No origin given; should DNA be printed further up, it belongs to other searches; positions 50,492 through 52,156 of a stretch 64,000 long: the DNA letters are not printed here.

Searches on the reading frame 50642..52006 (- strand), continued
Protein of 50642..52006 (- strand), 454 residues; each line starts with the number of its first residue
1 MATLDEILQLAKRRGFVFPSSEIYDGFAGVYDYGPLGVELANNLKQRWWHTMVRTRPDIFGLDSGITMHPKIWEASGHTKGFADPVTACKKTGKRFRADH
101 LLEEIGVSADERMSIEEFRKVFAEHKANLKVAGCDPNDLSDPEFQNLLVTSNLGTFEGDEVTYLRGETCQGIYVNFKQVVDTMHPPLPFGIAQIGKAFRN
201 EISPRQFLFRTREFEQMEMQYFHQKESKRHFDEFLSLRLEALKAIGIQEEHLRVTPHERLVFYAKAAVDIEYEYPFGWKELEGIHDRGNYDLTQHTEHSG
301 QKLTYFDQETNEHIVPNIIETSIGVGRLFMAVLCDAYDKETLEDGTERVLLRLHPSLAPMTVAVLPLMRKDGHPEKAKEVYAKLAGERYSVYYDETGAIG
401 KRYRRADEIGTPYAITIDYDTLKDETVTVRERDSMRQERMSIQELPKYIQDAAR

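Call 28: find_encoding_contigs(protein=P0019, flank=10000, max_places=1)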
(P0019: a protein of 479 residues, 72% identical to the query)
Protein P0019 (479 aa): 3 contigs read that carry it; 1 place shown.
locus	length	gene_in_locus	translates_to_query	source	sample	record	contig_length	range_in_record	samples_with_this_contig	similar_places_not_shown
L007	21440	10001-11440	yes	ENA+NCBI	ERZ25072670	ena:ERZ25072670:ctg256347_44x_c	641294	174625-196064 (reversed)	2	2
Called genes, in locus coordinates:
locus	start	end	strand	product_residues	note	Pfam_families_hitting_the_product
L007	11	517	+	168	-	PF00886:Ribosomal_S16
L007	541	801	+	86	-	PF13083:KH_KhpA-B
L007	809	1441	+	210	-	PF01746:tRNA_m1G_MT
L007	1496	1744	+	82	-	PF01176:eIF-1a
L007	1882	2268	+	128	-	PF00416:Ribosomal_S13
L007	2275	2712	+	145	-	PF00411:Ribosomal_S11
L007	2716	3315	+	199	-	PF00163:Ribosomal_S4, PF01479:S4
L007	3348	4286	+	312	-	PF01193:RNA_pol_L, PF13656:RNA_pol_L_2 (faint), PF01000:RNA_pol_A_bac, PF03118:RNA_pol_A_CTD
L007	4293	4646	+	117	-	PF01196:Ribosomal_L17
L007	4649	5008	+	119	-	PF00572:Ribosomal_L13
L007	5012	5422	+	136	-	PF00380:Ribosomal_S9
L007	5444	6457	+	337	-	PF00579:tRNA-synt_1b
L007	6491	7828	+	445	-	PF01336:tRNA_anti-codon, PF00152:tRNA-synt_2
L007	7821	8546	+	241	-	PF02616:SMC_ScpA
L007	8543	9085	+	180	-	PF04079:SMC_ScpB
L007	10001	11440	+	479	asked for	PF00587:tRNA-synt_2b, PF03129:HGTP_anticodon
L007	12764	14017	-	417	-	PF13393:tRNA-synt_His, PF00587:tRNA-synt_2b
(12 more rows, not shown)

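Call 50: search_protein_families(library=pfam, proteins=[L001:4938-5711:-, L005:11875-12648:-, L003:11500-12744:+, L004:11509-11811:+], max_evalue=0.001)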
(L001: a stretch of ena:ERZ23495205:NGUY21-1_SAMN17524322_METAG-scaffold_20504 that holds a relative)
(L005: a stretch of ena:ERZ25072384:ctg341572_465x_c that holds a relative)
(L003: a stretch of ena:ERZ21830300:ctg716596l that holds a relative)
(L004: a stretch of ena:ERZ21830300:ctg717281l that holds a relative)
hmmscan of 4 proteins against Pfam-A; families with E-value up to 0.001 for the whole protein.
L001:4938-5711:- (257 aa): 1 family
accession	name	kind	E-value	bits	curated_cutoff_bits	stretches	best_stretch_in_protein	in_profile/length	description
PF04002.20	RadC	-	4.2e-20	72.3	22.1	1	129-235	13-119/121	RadC-like JAB domain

L005:11875-12648:- (257 aa): 0 families

L003:11500-12744:+ (414 aa): 5 families
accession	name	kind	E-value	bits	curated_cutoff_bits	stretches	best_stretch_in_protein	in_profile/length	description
PF01555.25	N6_N4_Mtase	-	5.3e-46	157.8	26.7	1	28-300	1-217/221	DNA methylase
PF14279.12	HNH_5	-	2.2e-11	43.9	27.5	1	350-402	1-53/56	HNH endonuclease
PF01844.29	HNH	-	3e-11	43.7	21.4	1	350-394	1-46/47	HNH endonuclease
PF02945.21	Endonuclease_7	-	1.1e-06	28.9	23.6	1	337-401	14-74/82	Recombination endonuclease VII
PF13395.12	HNH_4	-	0.00088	19.6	22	0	360-394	16-50/54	HNH endonuclease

L004:11509-11811:+ (100 aa): 0 families

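Call 57: find_encoding_contigs(protein=P0006, flank=4000, max_places=1)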
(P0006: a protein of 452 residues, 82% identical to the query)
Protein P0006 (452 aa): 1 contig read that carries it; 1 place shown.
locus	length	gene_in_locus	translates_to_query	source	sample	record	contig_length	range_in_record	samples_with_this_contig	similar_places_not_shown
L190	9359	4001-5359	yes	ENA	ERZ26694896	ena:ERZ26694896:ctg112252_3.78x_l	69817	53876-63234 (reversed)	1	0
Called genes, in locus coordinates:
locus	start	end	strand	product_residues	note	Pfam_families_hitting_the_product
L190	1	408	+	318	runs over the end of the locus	PF01018:GTP1_OBG, PF01926:MMR_HSR1, PF02421:FeoB_N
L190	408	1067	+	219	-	-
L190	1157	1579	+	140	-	PF01197:Ribosomal_L31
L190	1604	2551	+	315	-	PF03462:PCRF, PF00472:RF-1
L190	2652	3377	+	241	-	-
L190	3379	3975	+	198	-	-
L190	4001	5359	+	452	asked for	PF00587:tRNA-synt_2b, PF03129:HGTP_anticodon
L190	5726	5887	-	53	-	-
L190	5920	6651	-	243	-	PF18306:LDcluster4, PF03641:Lysine_decarbox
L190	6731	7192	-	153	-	PF03449:GreA_GreB_N, PF01272:GreA_GreB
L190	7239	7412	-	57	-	-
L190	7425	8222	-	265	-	PF02673:BacA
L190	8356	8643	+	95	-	PF09907:HigB_toxin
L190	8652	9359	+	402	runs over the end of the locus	PF06114:Peptidase_M78 (weak)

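Call 58: find_encoding_contigs(protein=P0007, flank=4000, max_places=1)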
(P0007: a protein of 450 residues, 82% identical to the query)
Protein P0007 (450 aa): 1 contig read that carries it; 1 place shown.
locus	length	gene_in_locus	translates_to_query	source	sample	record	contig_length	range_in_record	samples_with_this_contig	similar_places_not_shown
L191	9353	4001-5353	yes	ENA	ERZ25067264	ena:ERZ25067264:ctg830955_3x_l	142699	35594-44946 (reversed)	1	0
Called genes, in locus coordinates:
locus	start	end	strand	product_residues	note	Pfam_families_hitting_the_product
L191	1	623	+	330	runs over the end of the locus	PF00579:tRNA-synt_1b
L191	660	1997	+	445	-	PF01336:tRNA_anti-codon, PF00152:tRNA-synt_2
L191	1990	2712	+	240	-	PF02616:SMC_ScpA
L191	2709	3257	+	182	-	PF04079:SMC_ScpB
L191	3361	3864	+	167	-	-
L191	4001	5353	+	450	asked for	PF00587:tRNA-synt_2b, PF03129:HGTP_anticodon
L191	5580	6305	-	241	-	PF13098:Thioredoxin_2 (faint), PF13462:Thioredoxin_4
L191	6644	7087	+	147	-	-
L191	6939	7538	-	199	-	PF13393:tRNA-synt_His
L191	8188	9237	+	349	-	PF00953:Glycos_transf_4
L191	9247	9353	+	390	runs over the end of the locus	PF01098:FTSW_RODA_SPOVE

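Call 59: find_encoding_contigs(protein=P0010, flank=4000, max_places=1)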
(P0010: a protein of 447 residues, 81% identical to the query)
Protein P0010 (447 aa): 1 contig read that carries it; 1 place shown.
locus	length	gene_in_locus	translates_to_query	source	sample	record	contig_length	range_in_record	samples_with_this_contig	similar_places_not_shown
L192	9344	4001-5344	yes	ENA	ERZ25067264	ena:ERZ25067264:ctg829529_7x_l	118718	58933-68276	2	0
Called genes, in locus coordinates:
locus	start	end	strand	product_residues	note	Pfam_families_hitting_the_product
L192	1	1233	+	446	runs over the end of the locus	PF01336:tRNA_anti-codon, PF00152:tRNA-synt_2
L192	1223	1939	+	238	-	PF02616:SMC_ScpA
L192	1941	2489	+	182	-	PF04079:SMC_ScpB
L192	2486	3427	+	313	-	PF00768:Peptidase_S11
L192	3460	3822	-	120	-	-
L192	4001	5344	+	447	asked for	PF00587:tRNA-synt_2b, PF03129:HGTP_anticodon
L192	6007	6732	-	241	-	PF13462:Thioredoxin_4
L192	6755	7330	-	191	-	PF13482:RNase_H_2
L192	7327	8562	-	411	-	PF13393:tRNA-synt_His, PF00587:tRNA-synt_2b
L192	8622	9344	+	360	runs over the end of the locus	PF00953:Glycos_transf_4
